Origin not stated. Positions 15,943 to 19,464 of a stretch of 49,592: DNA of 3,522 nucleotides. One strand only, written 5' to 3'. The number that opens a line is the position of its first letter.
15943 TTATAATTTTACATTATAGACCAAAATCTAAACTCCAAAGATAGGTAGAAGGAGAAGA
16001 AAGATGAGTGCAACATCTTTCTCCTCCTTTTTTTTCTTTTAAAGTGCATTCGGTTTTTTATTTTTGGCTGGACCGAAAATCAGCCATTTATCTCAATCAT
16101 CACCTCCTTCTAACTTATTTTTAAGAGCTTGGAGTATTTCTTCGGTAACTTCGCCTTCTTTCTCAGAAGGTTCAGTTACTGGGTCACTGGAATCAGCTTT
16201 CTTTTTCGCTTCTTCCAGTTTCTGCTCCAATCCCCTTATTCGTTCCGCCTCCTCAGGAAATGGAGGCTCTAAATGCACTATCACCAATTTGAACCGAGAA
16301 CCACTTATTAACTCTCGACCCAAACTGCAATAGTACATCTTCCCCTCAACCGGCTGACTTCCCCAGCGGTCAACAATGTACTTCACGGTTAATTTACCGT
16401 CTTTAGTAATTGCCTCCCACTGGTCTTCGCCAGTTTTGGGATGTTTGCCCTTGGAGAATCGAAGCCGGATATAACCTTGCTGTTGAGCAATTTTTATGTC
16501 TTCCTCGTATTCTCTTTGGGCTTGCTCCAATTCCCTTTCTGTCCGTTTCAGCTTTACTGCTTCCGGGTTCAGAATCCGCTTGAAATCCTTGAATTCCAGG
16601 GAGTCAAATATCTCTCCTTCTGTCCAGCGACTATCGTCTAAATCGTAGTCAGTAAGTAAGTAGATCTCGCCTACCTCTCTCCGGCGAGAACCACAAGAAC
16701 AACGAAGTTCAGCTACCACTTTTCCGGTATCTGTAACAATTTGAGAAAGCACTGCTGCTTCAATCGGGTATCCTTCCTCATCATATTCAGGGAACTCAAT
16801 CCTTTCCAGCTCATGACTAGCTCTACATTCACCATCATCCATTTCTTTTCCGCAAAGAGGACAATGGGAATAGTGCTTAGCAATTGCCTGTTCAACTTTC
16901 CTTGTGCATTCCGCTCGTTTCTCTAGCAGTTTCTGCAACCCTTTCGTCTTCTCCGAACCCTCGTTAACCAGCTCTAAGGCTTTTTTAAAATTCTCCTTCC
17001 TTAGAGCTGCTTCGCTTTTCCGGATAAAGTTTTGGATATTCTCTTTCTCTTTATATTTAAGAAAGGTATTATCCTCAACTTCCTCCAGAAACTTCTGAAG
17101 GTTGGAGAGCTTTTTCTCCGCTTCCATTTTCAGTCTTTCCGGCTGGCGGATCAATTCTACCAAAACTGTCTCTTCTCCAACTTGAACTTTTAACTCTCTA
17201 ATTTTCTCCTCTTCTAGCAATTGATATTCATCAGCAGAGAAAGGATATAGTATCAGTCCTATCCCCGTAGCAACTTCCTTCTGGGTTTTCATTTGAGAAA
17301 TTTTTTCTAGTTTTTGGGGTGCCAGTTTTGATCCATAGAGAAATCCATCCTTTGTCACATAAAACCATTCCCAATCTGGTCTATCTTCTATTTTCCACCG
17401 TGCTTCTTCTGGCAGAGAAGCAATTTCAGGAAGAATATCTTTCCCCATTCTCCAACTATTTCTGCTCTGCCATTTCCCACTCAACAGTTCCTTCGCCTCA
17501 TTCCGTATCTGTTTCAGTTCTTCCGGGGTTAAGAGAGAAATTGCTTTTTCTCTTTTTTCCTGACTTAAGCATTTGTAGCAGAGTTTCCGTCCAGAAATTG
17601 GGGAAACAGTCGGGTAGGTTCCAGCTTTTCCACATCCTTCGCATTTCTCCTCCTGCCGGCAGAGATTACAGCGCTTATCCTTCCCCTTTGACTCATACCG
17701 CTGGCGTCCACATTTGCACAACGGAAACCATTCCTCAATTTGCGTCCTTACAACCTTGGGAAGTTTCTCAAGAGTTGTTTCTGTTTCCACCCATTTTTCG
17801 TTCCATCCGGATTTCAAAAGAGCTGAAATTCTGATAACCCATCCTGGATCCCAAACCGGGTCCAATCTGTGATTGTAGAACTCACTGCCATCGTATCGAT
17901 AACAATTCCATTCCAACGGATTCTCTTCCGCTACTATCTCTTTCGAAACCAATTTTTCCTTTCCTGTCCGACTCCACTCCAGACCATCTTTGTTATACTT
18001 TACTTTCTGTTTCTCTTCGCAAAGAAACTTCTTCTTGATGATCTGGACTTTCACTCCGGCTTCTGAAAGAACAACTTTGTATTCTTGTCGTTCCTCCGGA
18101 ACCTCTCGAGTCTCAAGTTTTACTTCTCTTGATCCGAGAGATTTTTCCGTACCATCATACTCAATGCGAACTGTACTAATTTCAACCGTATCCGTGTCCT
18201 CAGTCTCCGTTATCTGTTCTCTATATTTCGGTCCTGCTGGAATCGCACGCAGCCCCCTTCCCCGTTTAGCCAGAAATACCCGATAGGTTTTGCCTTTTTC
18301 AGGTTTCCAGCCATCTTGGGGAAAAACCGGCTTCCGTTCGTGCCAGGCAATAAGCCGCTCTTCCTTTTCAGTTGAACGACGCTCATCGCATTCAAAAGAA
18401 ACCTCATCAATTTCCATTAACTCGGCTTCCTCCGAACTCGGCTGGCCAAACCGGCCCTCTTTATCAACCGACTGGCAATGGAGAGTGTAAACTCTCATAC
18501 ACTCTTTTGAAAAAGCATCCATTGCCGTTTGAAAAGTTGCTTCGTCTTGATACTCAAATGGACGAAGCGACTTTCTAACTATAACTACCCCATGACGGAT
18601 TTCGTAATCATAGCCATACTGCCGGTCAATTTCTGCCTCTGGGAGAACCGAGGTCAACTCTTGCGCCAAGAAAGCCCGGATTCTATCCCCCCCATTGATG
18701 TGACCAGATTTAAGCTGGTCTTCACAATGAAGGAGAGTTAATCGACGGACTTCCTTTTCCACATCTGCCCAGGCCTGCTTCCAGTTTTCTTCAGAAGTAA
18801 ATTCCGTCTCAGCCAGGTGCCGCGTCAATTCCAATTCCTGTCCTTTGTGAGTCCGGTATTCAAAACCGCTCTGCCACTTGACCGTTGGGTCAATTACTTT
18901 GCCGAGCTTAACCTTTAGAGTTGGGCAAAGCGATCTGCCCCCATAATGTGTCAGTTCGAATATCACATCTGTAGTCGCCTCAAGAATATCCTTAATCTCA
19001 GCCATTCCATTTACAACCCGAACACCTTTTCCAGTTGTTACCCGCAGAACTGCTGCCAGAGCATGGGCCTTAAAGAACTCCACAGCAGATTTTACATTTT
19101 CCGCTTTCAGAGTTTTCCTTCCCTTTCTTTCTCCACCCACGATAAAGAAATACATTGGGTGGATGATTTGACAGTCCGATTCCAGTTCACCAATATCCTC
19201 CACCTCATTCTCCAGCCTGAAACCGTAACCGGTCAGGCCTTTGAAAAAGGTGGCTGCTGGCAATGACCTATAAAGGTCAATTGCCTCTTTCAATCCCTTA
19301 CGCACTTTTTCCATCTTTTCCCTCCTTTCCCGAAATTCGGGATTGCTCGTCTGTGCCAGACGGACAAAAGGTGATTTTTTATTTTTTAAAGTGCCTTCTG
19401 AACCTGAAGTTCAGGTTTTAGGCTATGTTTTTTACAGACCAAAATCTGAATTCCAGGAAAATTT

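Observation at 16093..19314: Family-less 1073-aa protein with two zinc-ribbon clusters, co-transcribed downstream of a MoxR-vWA pair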

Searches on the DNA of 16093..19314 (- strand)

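Call 91: search_rna_families(sources=[L004, L008, L009, L010, L017, L018, L020, L026, L028], threshold=gathering)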
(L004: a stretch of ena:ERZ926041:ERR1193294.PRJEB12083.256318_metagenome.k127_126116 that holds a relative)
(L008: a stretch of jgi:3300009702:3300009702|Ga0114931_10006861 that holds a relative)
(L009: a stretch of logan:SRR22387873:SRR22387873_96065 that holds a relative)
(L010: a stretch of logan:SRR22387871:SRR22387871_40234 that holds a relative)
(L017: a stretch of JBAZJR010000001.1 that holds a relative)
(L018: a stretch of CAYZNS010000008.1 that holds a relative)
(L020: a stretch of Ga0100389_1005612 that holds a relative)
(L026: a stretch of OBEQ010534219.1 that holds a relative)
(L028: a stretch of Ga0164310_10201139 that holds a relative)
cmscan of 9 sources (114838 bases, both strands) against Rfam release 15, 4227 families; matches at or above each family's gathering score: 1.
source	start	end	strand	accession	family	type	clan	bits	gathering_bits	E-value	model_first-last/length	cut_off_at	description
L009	14954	15006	-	RF00005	tRNA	Gene; tRNA;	CL00001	36.4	29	0.00098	20-71/71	5'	tRNA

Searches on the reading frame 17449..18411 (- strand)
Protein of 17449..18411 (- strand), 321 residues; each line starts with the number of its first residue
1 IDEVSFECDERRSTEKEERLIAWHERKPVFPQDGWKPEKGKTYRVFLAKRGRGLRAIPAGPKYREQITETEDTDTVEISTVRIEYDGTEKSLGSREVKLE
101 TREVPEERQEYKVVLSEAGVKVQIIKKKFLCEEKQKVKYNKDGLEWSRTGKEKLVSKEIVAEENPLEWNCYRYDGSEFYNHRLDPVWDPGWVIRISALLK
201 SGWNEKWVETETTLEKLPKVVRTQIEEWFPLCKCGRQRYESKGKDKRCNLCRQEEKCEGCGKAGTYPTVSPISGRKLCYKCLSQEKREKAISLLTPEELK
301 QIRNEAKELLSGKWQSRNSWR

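Call 103: search_protein_families(library=pfam, alignment_id=A4, max_evalue=5)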
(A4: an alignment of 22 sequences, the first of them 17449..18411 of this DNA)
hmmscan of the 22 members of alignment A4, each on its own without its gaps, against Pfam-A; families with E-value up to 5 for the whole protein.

A. member 1, window:17449-18411:- (321 aa): 0 families

B. families by the number of members that match (of 22 scanned): 24 families
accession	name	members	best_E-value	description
PF24458.1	DUF7573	5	0.013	Domain of unknown function (DUF7573)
PF08274.17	Zn_Ribbon_YjdM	3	0.08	PhnA Zinc-Ribbon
PF21362.3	Sina_RING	2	0.19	E3 ubiquitin-protein ligase sina/sinah, RING finger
PF15915.11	BAT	1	0.045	GAF and HTH_10 associated domain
PF18439.7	zf_UBZ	1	0.056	Ubiquitin-Binding Zinc Finger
PF01907.25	Ribosomal_L37e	1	0.08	Ribosomal protein L37e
PF24254.1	DUF7455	1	0.11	Domain of unknown function (DUF7455)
PF25454.1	zf-C3HC4_IRF-2BP1_2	1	0.15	IRF-2BP1/2 C3HC4 zinc finger domain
PF14319.11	Zn_Tnp_IS91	1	0.16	Transposase zinc-binding domain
PF01938.26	TRAM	1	0.16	TRAM domain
PF14610.12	Psg1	1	0.17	Ykl077w/Psg1 (Pma1 Stabilization in Golgi)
PF06995.16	Phage_P2_GpU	1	0.18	Phage P2 GpU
PF02933.23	CDC48_2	1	0.19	Cell division protein 48 (CDC48), domain 2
PF07497.18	Rho_RNA_bind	1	0.21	Rho termination factor, RNA-binding domain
PF15559.11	DUF4660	1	0.23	Domain of unknown function (DUF4660)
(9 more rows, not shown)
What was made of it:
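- On Zinc-ribbon proteins: There are weak, scattered Pfam zinc-ribbon hits in members (call 103).
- On TRAM / OB-like RNA-binding barrel (aa 296-362): 1 of 22 members hits PF01938 at E 0.16 (call 103).
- Tried and rejected: A TRAM-like reading of aa 296-362 is supported by a single weak hit (call 103).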
